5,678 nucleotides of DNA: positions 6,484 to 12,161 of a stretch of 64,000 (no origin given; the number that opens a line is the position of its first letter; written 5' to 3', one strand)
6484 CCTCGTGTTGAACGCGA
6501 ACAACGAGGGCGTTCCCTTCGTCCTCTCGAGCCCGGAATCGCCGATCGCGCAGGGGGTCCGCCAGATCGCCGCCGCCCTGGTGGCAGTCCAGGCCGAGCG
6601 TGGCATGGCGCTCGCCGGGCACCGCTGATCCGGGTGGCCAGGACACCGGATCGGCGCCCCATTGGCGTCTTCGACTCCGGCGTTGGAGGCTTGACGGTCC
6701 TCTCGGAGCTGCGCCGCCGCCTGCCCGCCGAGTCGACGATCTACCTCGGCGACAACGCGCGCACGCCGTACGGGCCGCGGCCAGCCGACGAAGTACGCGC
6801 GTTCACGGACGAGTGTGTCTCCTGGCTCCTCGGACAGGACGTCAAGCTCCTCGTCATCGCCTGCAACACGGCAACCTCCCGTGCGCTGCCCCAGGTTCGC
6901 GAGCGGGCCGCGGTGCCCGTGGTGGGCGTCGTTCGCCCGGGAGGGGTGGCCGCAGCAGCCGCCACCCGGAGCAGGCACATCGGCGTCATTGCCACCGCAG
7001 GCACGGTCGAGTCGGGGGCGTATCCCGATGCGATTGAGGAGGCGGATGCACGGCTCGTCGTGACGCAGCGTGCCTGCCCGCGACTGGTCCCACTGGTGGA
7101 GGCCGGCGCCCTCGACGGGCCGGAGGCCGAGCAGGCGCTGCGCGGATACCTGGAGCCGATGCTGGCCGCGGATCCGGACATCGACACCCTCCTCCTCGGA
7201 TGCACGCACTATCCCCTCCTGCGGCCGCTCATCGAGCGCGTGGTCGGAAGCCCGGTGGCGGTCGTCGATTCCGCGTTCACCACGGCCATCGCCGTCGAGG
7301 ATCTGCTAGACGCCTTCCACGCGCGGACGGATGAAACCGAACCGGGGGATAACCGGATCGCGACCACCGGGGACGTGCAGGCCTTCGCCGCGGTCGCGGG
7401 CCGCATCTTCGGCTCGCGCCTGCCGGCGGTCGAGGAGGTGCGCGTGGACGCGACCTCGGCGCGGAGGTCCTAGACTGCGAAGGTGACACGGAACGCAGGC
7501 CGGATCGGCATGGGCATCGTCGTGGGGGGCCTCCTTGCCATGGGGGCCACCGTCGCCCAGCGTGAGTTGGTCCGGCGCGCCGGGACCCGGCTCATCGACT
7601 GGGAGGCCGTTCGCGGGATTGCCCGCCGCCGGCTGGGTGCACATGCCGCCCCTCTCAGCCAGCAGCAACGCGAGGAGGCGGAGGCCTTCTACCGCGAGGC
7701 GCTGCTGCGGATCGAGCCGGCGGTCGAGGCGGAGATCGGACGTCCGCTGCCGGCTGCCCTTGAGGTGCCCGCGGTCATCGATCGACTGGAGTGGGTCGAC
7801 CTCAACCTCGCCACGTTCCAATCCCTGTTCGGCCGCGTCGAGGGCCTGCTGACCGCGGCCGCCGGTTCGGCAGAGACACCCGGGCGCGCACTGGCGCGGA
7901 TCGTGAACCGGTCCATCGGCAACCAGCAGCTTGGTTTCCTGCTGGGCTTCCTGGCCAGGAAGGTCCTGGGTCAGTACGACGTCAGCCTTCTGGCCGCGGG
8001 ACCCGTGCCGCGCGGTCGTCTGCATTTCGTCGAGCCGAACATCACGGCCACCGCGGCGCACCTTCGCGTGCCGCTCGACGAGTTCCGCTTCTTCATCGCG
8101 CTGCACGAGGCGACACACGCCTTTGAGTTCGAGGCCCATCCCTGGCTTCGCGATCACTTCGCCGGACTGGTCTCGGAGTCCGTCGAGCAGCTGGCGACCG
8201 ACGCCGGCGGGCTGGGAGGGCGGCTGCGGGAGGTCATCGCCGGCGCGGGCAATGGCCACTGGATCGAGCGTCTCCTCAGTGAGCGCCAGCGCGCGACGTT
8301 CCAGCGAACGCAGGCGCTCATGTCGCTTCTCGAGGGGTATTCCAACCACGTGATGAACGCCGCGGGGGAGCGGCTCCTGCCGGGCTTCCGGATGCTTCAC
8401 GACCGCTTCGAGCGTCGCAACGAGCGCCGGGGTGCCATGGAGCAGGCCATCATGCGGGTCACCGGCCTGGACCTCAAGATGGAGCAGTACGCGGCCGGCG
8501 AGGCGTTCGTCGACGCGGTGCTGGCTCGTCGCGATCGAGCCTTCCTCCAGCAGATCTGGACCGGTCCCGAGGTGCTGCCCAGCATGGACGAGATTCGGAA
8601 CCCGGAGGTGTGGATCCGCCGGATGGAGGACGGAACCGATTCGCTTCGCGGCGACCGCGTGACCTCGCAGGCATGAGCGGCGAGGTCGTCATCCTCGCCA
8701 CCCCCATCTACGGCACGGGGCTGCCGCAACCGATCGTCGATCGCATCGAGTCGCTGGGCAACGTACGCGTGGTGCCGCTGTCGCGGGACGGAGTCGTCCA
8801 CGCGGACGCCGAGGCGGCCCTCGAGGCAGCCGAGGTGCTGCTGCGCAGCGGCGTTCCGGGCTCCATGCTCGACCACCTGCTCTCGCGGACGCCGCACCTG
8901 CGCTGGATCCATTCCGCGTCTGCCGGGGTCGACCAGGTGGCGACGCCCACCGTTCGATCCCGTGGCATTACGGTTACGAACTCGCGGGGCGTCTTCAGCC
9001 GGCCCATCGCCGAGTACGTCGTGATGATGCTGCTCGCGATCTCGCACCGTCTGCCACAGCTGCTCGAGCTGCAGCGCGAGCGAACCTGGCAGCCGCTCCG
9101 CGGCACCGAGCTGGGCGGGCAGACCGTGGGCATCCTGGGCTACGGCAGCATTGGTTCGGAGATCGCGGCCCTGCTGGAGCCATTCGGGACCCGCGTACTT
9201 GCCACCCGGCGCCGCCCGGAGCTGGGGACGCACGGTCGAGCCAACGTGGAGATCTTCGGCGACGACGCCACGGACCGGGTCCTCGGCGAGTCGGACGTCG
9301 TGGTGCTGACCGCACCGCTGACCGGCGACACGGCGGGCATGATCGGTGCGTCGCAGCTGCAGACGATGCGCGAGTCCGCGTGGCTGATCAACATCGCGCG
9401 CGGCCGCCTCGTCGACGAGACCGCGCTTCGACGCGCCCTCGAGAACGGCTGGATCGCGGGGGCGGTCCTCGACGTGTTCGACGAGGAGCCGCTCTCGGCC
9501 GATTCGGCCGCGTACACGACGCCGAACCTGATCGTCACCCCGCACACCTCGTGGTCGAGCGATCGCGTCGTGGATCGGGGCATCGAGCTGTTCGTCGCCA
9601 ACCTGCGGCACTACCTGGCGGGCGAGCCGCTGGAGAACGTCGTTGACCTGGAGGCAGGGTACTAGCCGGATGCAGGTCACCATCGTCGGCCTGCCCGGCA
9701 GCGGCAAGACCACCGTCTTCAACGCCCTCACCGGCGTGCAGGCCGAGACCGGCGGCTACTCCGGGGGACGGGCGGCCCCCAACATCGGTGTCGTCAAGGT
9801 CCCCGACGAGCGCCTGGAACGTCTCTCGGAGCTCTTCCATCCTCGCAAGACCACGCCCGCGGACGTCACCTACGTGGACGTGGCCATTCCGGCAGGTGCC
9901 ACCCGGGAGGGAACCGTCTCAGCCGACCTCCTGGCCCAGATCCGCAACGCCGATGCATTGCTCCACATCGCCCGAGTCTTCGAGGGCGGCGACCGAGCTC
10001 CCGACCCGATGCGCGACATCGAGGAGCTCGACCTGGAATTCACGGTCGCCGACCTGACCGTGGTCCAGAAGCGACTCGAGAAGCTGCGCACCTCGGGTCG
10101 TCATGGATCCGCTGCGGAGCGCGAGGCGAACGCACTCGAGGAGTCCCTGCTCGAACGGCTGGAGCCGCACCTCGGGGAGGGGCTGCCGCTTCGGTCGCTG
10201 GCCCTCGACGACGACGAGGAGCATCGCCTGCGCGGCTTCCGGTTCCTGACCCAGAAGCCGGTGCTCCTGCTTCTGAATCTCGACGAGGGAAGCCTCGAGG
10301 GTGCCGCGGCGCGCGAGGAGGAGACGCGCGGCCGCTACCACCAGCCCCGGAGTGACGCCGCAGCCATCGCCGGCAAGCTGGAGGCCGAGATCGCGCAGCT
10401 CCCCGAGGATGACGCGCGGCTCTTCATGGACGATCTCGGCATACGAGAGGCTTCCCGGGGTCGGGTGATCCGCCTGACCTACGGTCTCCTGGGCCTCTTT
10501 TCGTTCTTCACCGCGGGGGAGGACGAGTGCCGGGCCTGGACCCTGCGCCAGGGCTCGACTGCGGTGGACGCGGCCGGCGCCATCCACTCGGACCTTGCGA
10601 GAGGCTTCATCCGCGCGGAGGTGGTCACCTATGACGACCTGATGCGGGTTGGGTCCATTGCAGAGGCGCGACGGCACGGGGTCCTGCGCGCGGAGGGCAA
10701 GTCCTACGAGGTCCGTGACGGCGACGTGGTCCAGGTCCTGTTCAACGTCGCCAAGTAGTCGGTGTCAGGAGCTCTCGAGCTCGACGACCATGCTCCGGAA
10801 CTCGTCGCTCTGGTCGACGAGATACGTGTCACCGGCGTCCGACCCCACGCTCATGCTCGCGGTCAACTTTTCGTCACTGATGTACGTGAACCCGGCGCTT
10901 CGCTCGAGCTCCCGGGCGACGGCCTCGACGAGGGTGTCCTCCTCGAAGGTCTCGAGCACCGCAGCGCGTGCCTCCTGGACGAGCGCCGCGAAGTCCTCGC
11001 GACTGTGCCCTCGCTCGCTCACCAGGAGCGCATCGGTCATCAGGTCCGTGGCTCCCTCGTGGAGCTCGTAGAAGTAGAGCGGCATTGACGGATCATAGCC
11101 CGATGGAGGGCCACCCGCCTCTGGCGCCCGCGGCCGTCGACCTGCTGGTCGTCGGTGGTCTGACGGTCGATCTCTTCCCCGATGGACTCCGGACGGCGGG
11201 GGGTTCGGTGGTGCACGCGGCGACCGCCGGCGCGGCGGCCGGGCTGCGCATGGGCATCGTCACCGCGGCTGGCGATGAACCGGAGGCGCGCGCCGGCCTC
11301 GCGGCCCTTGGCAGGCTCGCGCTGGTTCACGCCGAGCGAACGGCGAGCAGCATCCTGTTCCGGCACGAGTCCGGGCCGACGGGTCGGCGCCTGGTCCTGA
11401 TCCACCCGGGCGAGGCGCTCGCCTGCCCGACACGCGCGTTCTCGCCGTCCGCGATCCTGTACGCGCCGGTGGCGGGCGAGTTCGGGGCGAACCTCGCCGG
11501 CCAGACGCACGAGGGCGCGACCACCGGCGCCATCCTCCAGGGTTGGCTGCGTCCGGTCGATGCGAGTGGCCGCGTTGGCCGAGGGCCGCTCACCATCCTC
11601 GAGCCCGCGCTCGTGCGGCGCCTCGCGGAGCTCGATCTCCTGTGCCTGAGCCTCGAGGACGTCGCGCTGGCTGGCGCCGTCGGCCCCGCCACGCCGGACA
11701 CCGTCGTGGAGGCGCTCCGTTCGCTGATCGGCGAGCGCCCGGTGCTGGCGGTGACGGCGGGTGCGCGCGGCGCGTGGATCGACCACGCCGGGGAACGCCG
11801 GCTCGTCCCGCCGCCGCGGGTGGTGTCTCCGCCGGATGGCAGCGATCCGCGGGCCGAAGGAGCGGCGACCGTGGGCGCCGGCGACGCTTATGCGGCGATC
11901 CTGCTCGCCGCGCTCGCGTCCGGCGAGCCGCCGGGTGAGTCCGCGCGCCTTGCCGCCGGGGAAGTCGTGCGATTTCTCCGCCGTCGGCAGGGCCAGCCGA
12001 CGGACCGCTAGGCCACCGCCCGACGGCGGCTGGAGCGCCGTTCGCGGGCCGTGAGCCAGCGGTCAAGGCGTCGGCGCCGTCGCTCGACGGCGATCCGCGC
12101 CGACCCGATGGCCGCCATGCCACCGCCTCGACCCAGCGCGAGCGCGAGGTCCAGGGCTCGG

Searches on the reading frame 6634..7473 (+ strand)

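Call 31: search_protein_families(library=pfam, proteins=[window:6634-7473:+], max_evalue=0.001)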
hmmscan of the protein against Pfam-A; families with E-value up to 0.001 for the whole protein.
window:6634-7473:+ (279 aa): 1 family
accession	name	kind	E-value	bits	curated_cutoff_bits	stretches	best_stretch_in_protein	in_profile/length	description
PF01177.27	Asp_Glu_race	-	5e-25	89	31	1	24-214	14-204/211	Asp/Glu/Hydantoin racemase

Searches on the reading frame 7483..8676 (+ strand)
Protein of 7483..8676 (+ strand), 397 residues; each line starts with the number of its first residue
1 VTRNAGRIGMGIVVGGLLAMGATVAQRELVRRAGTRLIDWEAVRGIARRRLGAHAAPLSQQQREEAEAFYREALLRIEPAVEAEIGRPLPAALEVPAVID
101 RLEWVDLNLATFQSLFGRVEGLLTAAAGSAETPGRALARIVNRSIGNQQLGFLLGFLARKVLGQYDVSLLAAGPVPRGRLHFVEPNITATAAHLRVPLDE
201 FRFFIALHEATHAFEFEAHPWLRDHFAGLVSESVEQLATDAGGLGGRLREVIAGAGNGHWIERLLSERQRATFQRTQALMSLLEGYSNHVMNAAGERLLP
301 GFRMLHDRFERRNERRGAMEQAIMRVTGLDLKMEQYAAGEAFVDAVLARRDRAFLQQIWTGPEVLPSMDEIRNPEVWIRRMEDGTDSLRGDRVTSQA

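Call 31: search_protein_families(library=pfam, proteins=[window:7483-8676:+], max_evalue=0.001)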
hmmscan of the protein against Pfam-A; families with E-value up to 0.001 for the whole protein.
window:7483-8676:+ (397 aa): 1 family
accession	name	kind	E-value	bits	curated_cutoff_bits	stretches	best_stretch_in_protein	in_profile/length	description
PF10103.15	Zincin_2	-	2.5e-78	264.2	25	1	38-378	1-344/344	Zincin-like metallopeptidase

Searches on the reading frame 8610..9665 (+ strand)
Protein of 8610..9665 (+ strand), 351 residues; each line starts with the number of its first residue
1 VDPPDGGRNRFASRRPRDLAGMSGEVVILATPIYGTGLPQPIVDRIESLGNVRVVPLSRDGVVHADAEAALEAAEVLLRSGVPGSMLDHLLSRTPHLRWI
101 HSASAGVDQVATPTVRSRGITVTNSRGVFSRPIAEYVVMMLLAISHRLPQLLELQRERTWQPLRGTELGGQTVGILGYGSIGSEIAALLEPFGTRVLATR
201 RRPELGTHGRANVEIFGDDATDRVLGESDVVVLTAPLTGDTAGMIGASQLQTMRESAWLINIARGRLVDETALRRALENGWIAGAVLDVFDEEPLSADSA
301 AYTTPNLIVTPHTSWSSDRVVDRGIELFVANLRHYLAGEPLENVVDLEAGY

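Call 31: search_protein_families(library=pfam, proteins=[window:8610-9665:+], max_evalue=0.001)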
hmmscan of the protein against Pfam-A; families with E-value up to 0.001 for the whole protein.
window:8610-9665:+ (351 aa): 4 families
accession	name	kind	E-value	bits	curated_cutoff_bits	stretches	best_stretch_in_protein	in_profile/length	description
PF02826.25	2-Hacid_dh_C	-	4.7e-52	176.4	25.1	1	138-313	1-177/178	D-isomer specific 2-hydroxyacid dehydrogenase, NAD binding domain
PF00389.36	2-Hacid_dh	-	2.1e-14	53.8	24.6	1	69-345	35-133/134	D-isomer specific 2-hydroxyacid dehydrogenase, catalytic domain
PF00670.27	AdoHcyase_NAD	-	7.3e-05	23.4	27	1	168-264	21-111/162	S-adenosyl-L-homocysteine hydrolase, NAD binding domain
PF03807.23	F420_oxidored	-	0.00067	20.6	21.6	0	172-237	1-69/94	NADP oxidoreductase coenzyme F420-dependent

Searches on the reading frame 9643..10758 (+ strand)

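Call 31: search_protein_families(library=pfam, proteins=[window:9643-10758:+], max_evalue=0.001)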
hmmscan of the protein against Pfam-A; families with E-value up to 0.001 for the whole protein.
window:9643-10758:+ (371 aa): 4 families
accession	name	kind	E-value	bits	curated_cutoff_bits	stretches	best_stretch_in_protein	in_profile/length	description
PF06071.19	YchF-GTPase_C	-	1.6e-33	115.1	27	1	285-368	1-84/84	Protein of unknown function (DUF933)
PF02824.27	TGS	-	2.4e-07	31.1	22.2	1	300-366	12-59/60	TGS domain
PF01926.29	MMR_HSR1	-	3.4e-07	30.8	21.9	1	11-117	1-86/113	50S ribosome-binding GTPase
PF02421.24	FeoB_N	-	9.1e-06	25.7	27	1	11-51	2-42/156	Ferrous iron transport protein B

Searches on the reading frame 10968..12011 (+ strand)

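Call 31: search_protein_families(library=pfam, proteins=[window:10968-12011:+], max_evalue=0.001)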
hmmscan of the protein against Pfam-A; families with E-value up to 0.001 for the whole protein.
window:10968-12011:+ (347 aa): 1 family
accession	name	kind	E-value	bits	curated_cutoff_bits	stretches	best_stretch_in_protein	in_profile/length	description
PF00294.29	PfkB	-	5.1e-09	36.3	25.8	1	215-330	177-283/302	pfkB family carbohydrate kinase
